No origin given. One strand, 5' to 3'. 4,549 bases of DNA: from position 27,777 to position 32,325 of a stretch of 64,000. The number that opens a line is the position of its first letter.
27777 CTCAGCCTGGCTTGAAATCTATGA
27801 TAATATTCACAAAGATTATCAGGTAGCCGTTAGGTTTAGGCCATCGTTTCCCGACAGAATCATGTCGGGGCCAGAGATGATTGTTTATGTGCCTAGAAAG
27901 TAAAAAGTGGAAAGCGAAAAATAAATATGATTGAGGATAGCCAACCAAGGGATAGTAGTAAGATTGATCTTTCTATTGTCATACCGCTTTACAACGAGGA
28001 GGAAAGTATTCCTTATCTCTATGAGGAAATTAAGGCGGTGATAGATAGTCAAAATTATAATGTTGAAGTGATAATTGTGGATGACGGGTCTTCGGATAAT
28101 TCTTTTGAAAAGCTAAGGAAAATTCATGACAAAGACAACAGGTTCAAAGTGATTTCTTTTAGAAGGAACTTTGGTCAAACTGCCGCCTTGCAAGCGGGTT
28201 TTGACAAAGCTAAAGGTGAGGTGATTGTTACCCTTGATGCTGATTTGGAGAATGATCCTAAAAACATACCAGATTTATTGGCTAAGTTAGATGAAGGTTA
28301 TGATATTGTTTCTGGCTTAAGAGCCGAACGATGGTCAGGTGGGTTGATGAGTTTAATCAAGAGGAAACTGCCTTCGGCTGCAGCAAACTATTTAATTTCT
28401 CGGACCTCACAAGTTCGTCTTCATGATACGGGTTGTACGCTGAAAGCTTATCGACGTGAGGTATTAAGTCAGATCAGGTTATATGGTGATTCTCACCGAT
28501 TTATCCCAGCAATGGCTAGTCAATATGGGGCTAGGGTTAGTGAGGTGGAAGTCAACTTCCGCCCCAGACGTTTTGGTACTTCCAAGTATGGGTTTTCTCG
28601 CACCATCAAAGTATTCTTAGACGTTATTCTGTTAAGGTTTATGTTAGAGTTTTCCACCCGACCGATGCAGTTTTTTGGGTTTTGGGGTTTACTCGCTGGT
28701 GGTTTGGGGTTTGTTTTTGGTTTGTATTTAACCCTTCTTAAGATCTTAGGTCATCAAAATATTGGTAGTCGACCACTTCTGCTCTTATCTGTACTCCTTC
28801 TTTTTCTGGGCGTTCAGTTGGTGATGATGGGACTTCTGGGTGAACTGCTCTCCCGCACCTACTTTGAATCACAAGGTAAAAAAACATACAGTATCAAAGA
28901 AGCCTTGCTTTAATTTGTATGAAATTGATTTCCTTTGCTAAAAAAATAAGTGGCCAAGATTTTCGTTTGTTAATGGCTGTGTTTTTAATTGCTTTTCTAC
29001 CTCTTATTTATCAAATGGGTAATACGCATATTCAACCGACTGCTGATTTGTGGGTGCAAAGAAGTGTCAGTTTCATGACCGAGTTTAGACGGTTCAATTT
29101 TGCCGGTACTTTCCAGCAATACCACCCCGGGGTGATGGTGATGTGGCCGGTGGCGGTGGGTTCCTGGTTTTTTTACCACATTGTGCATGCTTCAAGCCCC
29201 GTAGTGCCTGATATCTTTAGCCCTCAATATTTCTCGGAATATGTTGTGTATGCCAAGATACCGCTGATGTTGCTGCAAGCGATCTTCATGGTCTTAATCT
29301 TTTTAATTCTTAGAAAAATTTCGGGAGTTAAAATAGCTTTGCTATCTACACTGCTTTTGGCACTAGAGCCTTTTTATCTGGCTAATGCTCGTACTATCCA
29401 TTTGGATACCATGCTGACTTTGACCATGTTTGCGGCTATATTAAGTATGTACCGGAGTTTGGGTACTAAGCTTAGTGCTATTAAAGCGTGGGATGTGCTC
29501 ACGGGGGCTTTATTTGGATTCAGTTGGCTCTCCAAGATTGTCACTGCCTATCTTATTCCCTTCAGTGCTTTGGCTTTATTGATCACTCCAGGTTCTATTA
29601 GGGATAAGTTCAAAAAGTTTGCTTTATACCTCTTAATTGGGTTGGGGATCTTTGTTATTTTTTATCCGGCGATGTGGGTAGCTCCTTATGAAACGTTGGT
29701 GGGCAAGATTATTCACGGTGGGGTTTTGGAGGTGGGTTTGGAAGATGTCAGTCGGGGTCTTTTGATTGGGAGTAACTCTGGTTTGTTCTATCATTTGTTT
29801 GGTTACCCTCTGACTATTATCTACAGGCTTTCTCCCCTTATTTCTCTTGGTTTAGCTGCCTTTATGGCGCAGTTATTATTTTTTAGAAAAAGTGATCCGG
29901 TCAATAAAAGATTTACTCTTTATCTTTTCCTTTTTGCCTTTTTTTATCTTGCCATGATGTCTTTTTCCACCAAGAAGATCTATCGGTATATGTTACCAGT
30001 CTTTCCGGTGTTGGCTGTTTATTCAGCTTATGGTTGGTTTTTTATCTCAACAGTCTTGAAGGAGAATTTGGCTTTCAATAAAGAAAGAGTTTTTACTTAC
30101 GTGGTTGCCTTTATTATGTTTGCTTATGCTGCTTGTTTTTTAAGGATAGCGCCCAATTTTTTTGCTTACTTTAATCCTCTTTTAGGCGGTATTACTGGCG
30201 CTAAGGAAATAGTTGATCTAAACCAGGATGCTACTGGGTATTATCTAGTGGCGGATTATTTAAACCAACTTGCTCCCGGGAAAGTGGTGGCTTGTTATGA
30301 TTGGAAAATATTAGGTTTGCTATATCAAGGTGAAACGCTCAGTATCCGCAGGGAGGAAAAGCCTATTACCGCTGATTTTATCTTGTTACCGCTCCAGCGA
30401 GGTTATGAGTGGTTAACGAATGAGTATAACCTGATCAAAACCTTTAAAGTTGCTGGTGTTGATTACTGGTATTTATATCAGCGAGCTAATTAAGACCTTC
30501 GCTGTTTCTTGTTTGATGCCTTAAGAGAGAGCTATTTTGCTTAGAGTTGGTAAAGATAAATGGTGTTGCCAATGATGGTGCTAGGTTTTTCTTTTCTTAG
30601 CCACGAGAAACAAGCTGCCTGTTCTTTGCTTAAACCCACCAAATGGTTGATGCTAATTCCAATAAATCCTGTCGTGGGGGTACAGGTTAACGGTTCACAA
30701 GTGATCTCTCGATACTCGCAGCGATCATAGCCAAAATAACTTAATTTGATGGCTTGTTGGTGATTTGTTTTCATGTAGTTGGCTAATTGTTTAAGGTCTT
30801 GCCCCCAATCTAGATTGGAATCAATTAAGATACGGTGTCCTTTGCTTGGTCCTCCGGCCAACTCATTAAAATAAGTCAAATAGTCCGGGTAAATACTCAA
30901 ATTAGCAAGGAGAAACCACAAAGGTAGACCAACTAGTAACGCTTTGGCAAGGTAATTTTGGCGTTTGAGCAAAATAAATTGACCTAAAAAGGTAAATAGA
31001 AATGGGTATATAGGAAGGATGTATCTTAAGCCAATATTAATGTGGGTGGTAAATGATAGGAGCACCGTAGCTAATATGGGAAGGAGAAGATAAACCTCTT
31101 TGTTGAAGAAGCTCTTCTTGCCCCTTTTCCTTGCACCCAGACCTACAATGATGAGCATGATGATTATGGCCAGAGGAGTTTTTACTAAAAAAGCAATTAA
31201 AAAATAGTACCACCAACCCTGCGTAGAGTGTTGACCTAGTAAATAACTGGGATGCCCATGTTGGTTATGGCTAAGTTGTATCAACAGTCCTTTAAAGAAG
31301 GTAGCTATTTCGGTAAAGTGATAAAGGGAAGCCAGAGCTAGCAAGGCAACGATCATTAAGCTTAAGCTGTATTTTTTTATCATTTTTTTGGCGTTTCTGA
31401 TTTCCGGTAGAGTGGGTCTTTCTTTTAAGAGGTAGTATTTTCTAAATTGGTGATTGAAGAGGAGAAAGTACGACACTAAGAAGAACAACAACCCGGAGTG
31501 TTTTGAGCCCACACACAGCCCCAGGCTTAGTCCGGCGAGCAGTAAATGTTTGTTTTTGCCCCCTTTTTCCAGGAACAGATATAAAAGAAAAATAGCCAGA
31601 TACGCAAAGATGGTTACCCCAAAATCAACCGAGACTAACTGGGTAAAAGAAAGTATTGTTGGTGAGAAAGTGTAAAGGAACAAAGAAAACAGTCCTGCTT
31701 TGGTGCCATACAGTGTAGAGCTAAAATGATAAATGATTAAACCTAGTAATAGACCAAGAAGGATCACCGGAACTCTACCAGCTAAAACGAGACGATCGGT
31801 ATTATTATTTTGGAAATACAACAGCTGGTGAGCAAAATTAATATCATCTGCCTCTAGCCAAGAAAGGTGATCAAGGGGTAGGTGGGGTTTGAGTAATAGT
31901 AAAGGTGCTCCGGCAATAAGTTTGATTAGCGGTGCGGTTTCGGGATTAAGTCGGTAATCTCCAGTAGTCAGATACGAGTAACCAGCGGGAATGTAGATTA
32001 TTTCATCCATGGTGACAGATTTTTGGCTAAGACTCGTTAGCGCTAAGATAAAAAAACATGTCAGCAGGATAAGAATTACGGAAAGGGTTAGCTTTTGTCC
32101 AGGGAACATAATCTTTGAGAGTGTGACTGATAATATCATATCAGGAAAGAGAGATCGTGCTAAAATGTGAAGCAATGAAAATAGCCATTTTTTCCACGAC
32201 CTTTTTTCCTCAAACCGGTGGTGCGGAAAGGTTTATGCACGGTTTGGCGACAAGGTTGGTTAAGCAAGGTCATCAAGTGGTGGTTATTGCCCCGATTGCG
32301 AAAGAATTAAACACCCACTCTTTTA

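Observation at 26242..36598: Tandem paralog family sharing an N-terminal RxWGI...GFPF(L)YHPDEP motif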

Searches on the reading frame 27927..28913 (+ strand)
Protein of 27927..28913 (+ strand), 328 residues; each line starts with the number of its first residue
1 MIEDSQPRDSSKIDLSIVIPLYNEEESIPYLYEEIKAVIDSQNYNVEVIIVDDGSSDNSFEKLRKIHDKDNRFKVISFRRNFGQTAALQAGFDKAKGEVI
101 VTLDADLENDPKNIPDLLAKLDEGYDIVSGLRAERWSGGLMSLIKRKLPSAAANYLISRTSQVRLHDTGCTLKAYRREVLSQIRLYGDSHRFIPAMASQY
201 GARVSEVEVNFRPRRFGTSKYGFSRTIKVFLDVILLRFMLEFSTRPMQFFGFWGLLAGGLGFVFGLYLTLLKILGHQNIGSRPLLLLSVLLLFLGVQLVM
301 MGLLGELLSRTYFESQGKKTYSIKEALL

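Call 4: search_protein_families(library=pfam, proteins=[window:27927-28913:+], max_evalue=0.01)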
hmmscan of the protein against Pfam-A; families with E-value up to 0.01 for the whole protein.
window:27927-28913:+ (328 aa): 5 families
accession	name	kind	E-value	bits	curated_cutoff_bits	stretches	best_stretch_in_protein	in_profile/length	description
PF00535.33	Glycos_transf_2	-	2.4e-35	122.4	23.3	1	16-183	1-167/168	Glycosyl transferase family 2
PF10111.15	Glyco_tranf_2_2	-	1.4e-11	44.9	27.3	1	16-107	1-92/276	Glycosyltransferase like family 2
PF13641.12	Glyco_tranf_2_3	-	2e-05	25.2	27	1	15-144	3-135/230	Glycosyltransferase like family 2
PF13506.12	Glyco_transf_21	-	0.0031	17.5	21.7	1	87-182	21-116/174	Glycosyl transferase family 21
PF03452.20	Anp1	-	0.0075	16.2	28.8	0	9-122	49-162/263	Anp1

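Call 7: search_protein_families(library=ncbifam, proteins=[window:27927-28913:+], max_evalue=0.01)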
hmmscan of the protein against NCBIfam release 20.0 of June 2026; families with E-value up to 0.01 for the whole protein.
window:27927-28913:+ (328 aa): 26 families (the best 25 are shown)
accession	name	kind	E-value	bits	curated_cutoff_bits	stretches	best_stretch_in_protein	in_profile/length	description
NF007986.1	PRK10714.1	equivalog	2.6e-65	220.5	529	1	14-325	7-310/316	undecaprenyl-phosphate 4-deoxy-4-formamido-L-arabinose transferase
NF047588.1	GlcsyltransPgfSStrep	equivalog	2.3e-50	171.6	500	1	14-326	2-305/308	glycosyltransferase PgfS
TIGR04182.1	glyco_TIGR04182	equivalog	5.4e-22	78.5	325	1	14-311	1-285/293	S-layer glycoprotein N-glycosyltransferase AglJ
TIGR03937.1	PgaC_IcaA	equivalog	3e-19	69.2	422.3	1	9-115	41-144/407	poly-beta-1,6-N-acetyl-D-glucosamine synthase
NF041391.1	DPhHxTase_Halo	equivalog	3.1e-17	62.3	375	1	22-215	4-187/213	dolichyl-phosphate hexose transferase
NF007482.0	PRK10073.1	equivalog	5.3e-15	55.2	423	1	10-118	3-107/334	glycosyltransferase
NF058614.1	PPMAGASynPpgS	equivalog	1.1e-14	54.4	370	1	14-212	1-197/226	polyprenyl-phospho-N-acetylgalactosaminyl synthase PpgS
NF041875.1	EPS_EpsD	equivalog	2.4e-14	53.5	370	1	15-124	1-107/325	exopolysaccharide biosynthesis glycosyltransferase EpsD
NF047683.1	TeichurnBiosyTuaG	equivalog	8.2e-14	51.8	400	1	13-108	6-98/252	teichuronic acid biosynthesis protein TuaG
TIGR04283.1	glyco_like_mftF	equivalog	9.9e-13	48.2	182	1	15-112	1-87/221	TIGR04283 family arsenosugar biosynthesis glycosyltransferase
TIGR03965.1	mycofact_glyco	equivalog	1.3e-12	47.4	280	1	10-123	71-181/467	mycofactocin biosynthesis glycosyltransferase MftF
NF050050.1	ProtGlycPglI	equivalog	5.5e-12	45.7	500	1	14-128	3-115/306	GalNAc(5)-diNAcBac-PP-undecaprenol beta-1,3-glucosyltransferase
TIGR04242.1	nodulat_NodC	equivalog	1.1e-11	44.3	550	1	14-122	49-157/395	chitooligosaccharide synthase NodC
NF045692.1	OglycostaseCruG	equivalog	5.4e-11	42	600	1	14-129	42-161/386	2'-O-glycosyltransferase CruG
TIGR03111.1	glyc2_xrt_Gpos1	hypoth_equivalog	6e-10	38.5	363.95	1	14-127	50-162/439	TIGR03111 family XrtG-associated glycosyltransferase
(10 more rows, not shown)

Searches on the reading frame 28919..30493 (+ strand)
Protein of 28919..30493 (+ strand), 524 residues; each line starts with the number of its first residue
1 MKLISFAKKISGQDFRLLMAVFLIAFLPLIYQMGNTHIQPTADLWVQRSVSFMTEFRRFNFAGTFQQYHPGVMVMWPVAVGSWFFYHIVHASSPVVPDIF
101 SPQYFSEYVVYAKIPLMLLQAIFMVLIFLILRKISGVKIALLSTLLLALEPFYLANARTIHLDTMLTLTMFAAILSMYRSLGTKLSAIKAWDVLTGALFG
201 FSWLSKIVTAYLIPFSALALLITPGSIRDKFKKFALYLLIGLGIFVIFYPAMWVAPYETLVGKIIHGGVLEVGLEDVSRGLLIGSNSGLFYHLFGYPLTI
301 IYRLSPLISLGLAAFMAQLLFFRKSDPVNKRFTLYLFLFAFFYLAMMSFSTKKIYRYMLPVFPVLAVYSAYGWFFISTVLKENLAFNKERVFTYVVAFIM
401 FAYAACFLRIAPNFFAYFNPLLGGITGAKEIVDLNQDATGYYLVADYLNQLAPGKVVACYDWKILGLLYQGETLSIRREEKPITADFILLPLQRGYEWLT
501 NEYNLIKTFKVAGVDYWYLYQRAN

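Call 4: search_protein_families(library=pfam, proteins=[window:28919-30493:+], max_evalue=0.01)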
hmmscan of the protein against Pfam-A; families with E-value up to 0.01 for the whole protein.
window:28919-30493:+ (524 aa): 2 families
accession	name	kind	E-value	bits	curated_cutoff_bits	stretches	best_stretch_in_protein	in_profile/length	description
PF13231.12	PMT_2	-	1.6e-15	58.1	26.1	1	113-252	25-158/160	Dolichyl-phosphate-mannose-protein mannosyltransferase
PF02366.24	PMT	-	2.6e-06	27.6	22.7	1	117-220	90-197/245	Dolichyl-phosphate-mannose-protein mannosyltransferase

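Call 7: search_protein_families(library=ncbifam, proteins=[window:28919-30493:+], max_evalue=0.01)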
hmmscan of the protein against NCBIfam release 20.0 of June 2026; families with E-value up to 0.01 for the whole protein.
window:28919-30493:+ (524 aa): 0 families

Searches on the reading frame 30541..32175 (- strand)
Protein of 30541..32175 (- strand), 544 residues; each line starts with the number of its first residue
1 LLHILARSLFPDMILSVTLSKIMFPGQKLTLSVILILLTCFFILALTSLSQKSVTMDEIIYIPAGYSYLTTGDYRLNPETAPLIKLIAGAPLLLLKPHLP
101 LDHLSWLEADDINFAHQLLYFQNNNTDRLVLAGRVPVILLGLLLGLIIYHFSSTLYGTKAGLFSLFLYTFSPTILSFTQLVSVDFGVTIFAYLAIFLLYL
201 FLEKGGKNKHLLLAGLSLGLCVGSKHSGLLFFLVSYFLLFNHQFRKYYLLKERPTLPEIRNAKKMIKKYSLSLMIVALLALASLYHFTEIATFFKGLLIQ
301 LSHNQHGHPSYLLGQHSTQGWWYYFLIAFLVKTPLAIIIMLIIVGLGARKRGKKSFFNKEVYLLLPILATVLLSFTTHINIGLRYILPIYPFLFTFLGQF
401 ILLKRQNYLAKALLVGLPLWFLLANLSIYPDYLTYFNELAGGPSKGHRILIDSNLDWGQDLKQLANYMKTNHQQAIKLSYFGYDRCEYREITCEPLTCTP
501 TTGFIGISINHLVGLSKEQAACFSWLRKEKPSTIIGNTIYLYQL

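Call 4: search_protein_families(library=pfam, proteins=[window:30541-32175:-], max_evalue=0.01)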
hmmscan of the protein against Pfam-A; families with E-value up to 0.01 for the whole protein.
window:30541-32175:- (544 aa): 1 family
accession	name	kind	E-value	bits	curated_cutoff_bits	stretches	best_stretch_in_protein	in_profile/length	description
PF13231.12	PMT_2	-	4e-13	50.3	26.1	1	132-248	23-137/160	Dolichyl-phosphate-mannose-protein mannosyltransferase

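Call 7: search_protein_families(library=ncbifam, proteins=[window:30541-32175:-], max_evalue=0.01)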
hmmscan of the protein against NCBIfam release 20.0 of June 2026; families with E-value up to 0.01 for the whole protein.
window:30541-32175:- (544 aa): 1 family
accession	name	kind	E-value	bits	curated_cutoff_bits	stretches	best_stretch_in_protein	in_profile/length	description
TIGR03663.1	TIGR03663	subfamily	1.8e-09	37.2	126.25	1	132-357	72-296/435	flippase activity-associated protein Agl23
